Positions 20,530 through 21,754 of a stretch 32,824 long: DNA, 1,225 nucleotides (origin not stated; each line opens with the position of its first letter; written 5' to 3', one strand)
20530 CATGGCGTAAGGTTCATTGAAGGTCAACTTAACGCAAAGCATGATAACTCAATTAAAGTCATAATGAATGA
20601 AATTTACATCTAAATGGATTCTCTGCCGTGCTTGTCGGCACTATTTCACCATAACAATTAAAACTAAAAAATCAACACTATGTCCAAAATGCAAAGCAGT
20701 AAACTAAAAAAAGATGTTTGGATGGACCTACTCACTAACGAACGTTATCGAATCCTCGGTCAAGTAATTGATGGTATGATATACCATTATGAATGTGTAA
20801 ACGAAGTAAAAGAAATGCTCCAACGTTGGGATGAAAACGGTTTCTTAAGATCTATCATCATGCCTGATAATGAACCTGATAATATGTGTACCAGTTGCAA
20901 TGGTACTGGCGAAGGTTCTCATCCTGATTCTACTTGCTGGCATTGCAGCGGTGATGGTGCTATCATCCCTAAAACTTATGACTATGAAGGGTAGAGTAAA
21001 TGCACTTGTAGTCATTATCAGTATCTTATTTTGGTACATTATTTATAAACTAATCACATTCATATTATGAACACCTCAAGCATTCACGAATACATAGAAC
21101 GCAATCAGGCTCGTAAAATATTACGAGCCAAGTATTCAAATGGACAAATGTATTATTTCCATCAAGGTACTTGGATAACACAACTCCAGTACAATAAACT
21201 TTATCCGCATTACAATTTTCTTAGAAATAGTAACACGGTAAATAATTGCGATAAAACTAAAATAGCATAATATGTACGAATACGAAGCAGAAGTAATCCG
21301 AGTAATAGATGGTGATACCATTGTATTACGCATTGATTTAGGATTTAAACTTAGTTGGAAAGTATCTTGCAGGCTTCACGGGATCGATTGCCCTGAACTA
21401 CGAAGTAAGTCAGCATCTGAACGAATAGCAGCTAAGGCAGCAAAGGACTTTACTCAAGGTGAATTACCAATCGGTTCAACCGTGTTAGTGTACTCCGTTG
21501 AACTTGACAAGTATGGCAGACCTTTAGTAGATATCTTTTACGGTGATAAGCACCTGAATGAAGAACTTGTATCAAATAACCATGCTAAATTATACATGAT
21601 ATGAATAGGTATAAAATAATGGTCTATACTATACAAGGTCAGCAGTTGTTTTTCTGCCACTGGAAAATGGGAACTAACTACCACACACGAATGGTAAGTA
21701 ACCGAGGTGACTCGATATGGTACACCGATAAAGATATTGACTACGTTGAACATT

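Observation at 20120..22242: Opposite-strand early cassette combining a DnaA domain-IV-only protein, a DnaJ-type zinc finger, an SNase-like nuclease and an XRE HTH: candidate host-takeover/anti-defence module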

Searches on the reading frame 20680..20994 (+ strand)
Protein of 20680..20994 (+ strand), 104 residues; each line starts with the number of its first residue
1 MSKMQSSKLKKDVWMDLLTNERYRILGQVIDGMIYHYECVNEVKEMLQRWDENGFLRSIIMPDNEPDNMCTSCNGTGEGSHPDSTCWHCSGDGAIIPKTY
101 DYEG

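Call 7: search_protein_families(library=pfam, max_evalue=1, proteins=[window:20680-20994:+])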
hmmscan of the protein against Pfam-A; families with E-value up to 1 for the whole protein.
window:20680-20994:+ (104 aa): 3 families
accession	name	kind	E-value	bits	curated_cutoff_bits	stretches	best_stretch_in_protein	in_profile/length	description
PF06467.20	zf-FCS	-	0.0021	18.3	22.4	1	82-104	3-25/39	MYM-type Zinc finger with FCS sequence motif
PF00684.25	DnaJ_CXXCXGXG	-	0.0032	18.1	32.7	1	70-96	1-28/65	DnaJ central domain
PF15777.11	Anti-TRAP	-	0.075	13.5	32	1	67-95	10-42/59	Tryptophan RNA-binding attenuator protein inhibitory protein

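Call 8: search_protein_families(library=phrogs, max_evalue=0.1, proteins=[window:20680-20994:+])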
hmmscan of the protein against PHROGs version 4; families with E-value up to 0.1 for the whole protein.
window:20680-20994:+ (104 aa): 5 families
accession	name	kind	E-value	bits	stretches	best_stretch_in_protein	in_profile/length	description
phrog_6730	-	unknown function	0.006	17.5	0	40-78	14-53/106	-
phrog_9961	-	unknown function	0.017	16.8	1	69-95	9-38/99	-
phrog_8027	-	unknown function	0.029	15.5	1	68-95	6-39/153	-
phrog_127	-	transcription regulation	0.041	14.5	1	67-98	148-175/253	anti-termination protein Q-like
phrog_20807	-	unknown function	0.063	13.8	1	28-96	71-137/222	-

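Call 30: find_related_loci(query=A1, collection=viral_contigs, flank=5000)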
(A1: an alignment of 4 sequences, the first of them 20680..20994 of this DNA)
Query A1 (104 aa) in viral_contigs; peptide patterns used: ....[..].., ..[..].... (x = any residue, [..] = any of these).
67 stretches matched a pattern; 1 encode a relative of the query (tblastn E <= 1e-3); 1 distinct loci.
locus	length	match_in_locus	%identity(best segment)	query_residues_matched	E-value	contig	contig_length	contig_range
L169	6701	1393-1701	76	1-103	5e-56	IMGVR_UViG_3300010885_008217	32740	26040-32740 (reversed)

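Call 46: find_related_loci(query=A1, collection=genome_contigs, flank=10000)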
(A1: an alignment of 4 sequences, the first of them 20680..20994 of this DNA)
Query A1 (104 aa) in genome_contigs; peptide patterns used: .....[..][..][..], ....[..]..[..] (x = any residue, [..] = any of these).
77 stretches matched a pattern, but none encodes a relative of the query by tblastn (E <= 1e-3).

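Call 48: find_homologous_proteins(query=window:20680-20994:+, max_evalue=0.001)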
Query window:20680-20994:+ (104 aa): 54 proteins with E <= 0.001 among 54 candidates.
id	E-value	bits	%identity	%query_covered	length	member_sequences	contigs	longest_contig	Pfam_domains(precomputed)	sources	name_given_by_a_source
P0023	1.7e-67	243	98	100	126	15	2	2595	-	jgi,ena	jgi:hypothetical protein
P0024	4.7e-62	225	89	100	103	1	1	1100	-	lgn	-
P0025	3.6e-57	209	85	100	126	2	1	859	-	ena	-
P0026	7.3e-57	208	85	99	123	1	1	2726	-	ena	-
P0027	1.5e-54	201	83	99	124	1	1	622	-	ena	-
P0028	1.2e-51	192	76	99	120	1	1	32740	-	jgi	-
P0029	1.3e-51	191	76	99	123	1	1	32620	-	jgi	-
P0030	4.3e-51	190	79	99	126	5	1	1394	-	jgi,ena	jgi:hypothetical protein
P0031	6.6e-51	189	80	99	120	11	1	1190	-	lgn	-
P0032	8.3e-51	189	78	96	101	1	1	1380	-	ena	-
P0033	9.1e-51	189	78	99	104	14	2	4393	-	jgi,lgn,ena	-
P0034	1.1e-50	188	78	96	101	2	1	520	-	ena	-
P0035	2.0e-49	184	79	99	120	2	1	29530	-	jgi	jgi:hypothetical protein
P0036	5.8e-49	183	78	99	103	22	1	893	-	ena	-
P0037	6.5e-49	183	79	99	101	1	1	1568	-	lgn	-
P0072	7.7e-30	121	54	99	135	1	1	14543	-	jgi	-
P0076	4.9e-25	106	47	91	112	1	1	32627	-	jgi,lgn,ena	jgi:hypothetical protein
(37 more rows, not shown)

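Call 55: find_encoding_contigs(protein=P0076, flank=6000, max_places=2)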
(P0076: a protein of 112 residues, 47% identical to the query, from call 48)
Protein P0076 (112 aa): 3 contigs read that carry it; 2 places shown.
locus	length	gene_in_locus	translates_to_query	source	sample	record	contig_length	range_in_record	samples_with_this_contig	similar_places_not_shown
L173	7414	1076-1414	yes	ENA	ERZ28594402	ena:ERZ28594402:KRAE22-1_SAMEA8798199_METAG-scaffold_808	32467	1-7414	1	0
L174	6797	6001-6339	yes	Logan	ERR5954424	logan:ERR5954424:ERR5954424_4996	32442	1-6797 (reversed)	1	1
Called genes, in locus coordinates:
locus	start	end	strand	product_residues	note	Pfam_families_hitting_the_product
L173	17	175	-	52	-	-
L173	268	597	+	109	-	-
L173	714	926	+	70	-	-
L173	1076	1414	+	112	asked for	-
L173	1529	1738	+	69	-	-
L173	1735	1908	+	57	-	-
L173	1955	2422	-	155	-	PF08291:Peptidase_M15_3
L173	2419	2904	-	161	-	-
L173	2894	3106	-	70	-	-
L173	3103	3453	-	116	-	-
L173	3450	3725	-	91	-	-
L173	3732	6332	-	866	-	-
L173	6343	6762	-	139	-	-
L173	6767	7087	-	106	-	-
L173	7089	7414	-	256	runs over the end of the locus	PF09956:Phage_cement_2 (faint)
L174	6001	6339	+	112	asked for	-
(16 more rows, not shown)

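Call 56: find_encoding_contigs(protein=P0072, flank=6000, max_places=2)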
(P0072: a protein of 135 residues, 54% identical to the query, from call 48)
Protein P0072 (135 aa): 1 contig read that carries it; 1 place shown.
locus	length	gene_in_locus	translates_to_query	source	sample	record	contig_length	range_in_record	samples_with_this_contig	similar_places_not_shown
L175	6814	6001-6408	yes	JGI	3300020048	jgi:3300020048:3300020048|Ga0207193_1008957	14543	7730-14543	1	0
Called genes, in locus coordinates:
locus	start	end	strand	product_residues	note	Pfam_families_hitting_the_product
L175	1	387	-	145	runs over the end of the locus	-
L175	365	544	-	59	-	-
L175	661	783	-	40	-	-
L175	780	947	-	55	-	-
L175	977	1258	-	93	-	-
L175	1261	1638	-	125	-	-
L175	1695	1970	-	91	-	-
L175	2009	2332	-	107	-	PF12728:HTH_17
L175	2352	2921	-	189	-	-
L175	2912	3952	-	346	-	-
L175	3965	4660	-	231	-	-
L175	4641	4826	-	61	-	-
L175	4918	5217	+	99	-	-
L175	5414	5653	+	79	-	-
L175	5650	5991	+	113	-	PF08299:Bac_DnaA_C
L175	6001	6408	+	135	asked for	-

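Call 58: predict_structure(alignment_id=A4)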
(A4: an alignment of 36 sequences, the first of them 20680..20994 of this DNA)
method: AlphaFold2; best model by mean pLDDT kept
length: 104 residues; sequences in the alignment: 36
mean_pLDDT: 67.1   pTM: 0.41
mean pLDDT of the five models: 67.1, 62.5, 58.5, 57.9, 56.4
residues with pLDDT >= 90: 22; 70-90: 21; 50-70: 35; < 50: 26
segments of 3 or more residues with pLDDT < 50: 1-9, 60-67, 96-101
pLDDT, mean of each block of 10 residues (from residue 1): 39 77 90 92 90 69 49 62 59 52 44
secondary structure, 60 per line:
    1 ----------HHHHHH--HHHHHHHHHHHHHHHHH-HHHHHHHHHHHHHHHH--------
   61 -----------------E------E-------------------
elements in order: H11-16 H19-35 H37-52

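Call 64: fold_search(model_id=the predicted structure, library=pdb)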
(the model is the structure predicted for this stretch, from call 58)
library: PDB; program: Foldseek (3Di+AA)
matches with E <= 10: 3; with E <= 0.001: 0
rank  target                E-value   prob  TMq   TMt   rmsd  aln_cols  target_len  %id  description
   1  3lcz_A                1.2e+00  0.75  0.21  0.40   1.2        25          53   36  B.licheniformis Anti-TRAP can assemble into two types of dodecameric particles with the same symmetry but inverted ori (released 2010-02-23)
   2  3ld0_2                2.9e+00  0.33  0.21  0.41   5.5        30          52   33  Crystal structure of B.licheniformis Anti-TRAP protein, an antagonist of TRAP-RNA interactions (released 2010-02-23)
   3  2bx9_A                8.4e+00  0.12  0.21  0.38   5.3        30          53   33  Crystal structure of B.subtilis Anti-TRAP protein, an antagonist of TRAP-RNA interactions (released 2005-11-30)

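Call 66: search_protein_families(library=padloc, max_evalue=0.01, proteins=[window:20680-20994:+])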
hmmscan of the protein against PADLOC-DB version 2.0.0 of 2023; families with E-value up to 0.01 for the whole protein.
window:20680-20994:+ (104 aa): 0 families

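Call 83: search_protein_representatives(alignment_id=A4)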
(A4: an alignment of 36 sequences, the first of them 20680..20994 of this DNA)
Query: 36 sequences, 118 profile positions. Proteins with E-value up to 0.001 (for the whole library): 88; up to 1e-10: 9; up to 1e-30: 2. The best 88 are listed.
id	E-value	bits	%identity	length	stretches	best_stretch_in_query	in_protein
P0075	5.5e-55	200.8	-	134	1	2-118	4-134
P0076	7.2e-38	145.6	-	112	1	27-117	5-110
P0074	8.4e-30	119.5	-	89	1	18-82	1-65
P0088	4.0e-14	69.0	-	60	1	26-80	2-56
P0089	1.2e-13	67.4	-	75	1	18-88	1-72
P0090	5.3e-13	65.4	-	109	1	19-104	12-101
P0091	3.6e-12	62.7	-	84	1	20-94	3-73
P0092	8.6e-12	61.4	-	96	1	6-81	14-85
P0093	5.5e-11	58.8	-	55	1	77-117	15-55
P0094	4.7e-10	55.8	-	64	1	27-82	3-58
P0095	1.5e-09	54.2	-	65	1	26-79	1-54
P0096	1.9e-09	53.9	-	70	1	26-80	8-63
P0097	3.0e-09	53.3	-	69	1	27-82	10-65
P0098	6.8e-09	52.1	-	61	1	18-79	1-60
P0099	1.2e-08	51.3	-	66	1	27-79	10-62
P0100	1.4e-08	51.1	-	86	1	9-79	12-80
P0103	4.7e-08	49.4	-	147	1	26-79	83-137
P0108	1.2e-06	44.9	-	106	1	27-81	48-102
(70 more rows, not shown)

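Call 84: search_protein_families(library=pfam, max_evalue=0.01, proteins=[P0088, P0089, P0090, P0091, P0092, P0094, P0096, P0100, P0103, P0108])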
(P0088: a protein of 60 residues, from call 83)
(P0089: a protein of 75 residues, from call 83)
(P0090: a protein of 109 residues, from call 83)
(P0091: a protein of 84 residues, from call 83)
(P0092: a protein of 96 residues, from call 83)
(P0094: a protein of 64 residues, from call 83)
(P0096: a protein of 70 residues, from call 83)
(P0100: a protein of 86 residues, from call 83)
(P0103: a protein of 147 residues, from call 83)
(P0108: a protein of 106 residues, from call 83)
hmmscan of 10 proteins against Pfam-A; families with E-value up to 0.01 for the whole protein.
P0088 (60 aa): 0 families

P0089 (75 aa): 0 families

P0090 (109 aa): 0 families

P0091 (84 aa): 0 families

P0092 (96 aa): 0 families

P0094 (64 aa): 0 families

P0096 (70 aa): 0 families

P0100 (86 aa): 0 families

P0103 (147 aa): 0 families

P0108 (106 aa): 0 families

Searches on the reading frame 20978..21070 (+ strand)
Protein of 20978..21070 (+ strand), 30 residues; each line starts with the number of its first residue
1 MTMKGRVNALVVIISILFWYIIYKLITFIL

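Call 7: search_protein_families(library=pfam, max_evalue=1, proteins=[window:20978-21070:+])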
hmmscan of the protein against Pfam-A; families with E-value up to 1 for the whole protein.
window:20978-21070:+ (30 aa): 0 families

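Call 8: search_protein_families(library=phrogs, max_evalue=0.1, proteins=[window:20978-21070:+])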
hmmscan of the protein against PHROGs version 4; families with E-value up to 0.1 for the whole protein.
window:20978-21070:+ (30 aa): 0 families

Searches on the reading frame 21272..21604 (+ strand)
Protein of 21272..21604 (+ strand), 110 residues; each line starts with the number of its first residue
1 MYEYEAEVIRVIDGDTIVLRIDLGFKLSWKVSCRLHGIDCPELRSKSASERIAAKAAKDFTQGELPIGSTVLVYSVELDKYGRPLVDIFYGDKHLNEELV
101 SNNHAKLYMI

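Call 7: search_protein_families(library=pfam, max_evalue=1, proteins=[window:21272-21604:+])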
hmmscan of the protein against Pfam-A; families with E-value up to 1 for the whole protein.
window:21272-21604:+ (110 aa): 1 family
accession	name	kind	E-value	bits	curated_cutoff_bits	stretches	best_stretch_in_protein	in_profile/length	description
PF00565.23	SNase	-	5.6e-09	36.9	21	1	33-108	2-77/107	Staphylococcal nuclease homologue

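Call 8: search_protein_families(library=phrogs, max_evalue=0.1, proteins=[window:21272-21604:+])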
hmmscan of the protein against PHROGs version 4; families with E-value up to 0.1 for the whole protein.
window:21272-21604:+ (110 aa): 3 families
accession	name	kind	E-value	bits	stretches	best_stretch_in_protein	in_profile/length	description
phrog_452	-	DNA, RNA and nucleotide metabolism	1.1e-25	91.6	1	1-108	66-177/201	endonuclease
phrog_8809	-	unknown function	2.1e-07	29.3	1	4-109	1099-1205/2317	-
phrog_20876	-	DNA, RNA and nucleotide metabolism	0.0028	17.7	1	6-93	168-245/395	nuclease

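Call 19: find_encoding_contigs(protein=window:21272-21604:+, flank=10000, max_places=10)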
Protein window:21272-21604:+ (110 aa): 3 contigs read that carry it; 2 places shown.
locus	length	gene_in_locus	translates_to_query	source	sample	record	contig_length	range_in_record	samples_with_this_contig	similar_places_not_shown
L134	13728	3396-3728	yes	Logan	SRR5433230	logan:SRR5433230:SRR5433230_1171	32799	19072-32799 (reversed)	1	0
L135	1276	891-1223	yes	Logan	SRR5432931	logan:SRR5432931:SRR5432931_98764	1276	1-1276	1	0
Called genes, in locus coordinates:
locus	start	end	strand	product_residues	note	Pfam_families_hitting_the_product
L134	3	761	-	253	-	?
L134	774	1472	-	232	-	-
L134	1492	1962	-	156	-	PF13392:HNH_3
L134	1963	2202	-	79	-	-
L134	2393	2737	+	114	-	PF08299:Bac_DnaA_C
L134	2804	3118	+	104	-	-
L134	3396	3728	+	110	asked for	PF00565:SNase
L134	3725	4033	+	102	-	-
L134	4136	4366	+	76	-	-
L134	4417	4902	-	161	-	PF02557:VanY (weak), PF13539:Peptidase_M15_4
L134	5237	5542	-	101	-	-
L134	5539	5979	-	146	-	-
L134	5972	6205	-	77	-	-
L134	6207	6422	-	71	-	-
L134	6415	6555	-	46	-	-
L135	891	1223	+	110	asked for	PF00565:SNase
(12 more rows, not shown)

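Call 66: search_protein_families(library=padloc, max_evalue=0.01, proteins=[window:21272-21604:+])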
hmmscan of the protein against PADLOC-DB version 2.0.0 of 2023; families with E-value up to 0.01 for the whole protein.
window:21272-21604:+ (110 aa): 1 family
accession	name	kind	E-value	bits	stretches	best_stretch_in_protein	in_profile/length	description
PDLC01096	C3a212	-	2.4e-06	25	1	6-103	48-144/279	SNc+LTD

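Call 76: search_solved_structures(query=window:21272-21604:+, max_evalue=0.01, show_alignments=2)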
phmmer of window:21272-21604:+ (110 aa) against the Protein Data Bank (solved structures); distinct sequences matched with E-value up to 0.01: 241 (the best 60 are shown).
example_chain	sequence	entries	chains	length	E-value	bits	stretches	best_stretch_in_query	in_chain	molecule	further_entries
2ey2_A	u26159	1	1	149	3.3e-05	27.1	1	4-107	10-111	Staphylococcal nuclease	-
5jav_A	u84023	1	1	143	4.8e-05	26.5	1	4-107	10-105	Thermonuclease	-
1syb_A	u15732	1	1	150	0.00018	24.7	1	4-107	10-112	STAPHYLOCOCCAL NUCLEASE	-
3d4d_A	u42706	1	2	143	0.00018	24.7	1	4-107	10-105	Thermonuclease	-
4k14_A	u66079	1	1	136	0.00019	24.6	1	4-107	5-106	Thermonuclease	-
4h7b_A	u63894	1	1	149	0.00026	24.2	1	4-107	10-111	Thermonuclease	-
3mhb_A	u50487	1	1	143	0.00026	24.2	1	4-107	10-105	Thermonuclease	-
2f0t_A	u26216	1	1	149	0.00028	24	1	4-107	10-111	Staphylococcal nuclease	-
6xsg_A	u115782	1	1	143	0.00029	24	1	4-107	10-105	Thermonuclease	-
5kyi_A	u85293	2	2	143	0.0003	24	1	4-107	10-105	Thermonuclease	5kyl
1ii3_A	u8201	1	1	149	0.00031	23.9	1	4-107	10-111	STAPHYLOCOCCAL NUCLEASE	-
4k8i_A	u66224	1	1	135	0.00033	23.8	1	4-107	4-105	Thermonuclease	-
3mxp_A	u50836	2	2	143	0.00036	23.7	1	4-107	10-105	Thermonuclease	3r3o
2f0h_A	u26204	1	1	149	0.00039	23.6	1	4-107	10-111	Staphylococcal nuclease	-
4odg_A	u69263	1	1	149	0.00043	23.5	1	4-107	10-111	Thermonuclease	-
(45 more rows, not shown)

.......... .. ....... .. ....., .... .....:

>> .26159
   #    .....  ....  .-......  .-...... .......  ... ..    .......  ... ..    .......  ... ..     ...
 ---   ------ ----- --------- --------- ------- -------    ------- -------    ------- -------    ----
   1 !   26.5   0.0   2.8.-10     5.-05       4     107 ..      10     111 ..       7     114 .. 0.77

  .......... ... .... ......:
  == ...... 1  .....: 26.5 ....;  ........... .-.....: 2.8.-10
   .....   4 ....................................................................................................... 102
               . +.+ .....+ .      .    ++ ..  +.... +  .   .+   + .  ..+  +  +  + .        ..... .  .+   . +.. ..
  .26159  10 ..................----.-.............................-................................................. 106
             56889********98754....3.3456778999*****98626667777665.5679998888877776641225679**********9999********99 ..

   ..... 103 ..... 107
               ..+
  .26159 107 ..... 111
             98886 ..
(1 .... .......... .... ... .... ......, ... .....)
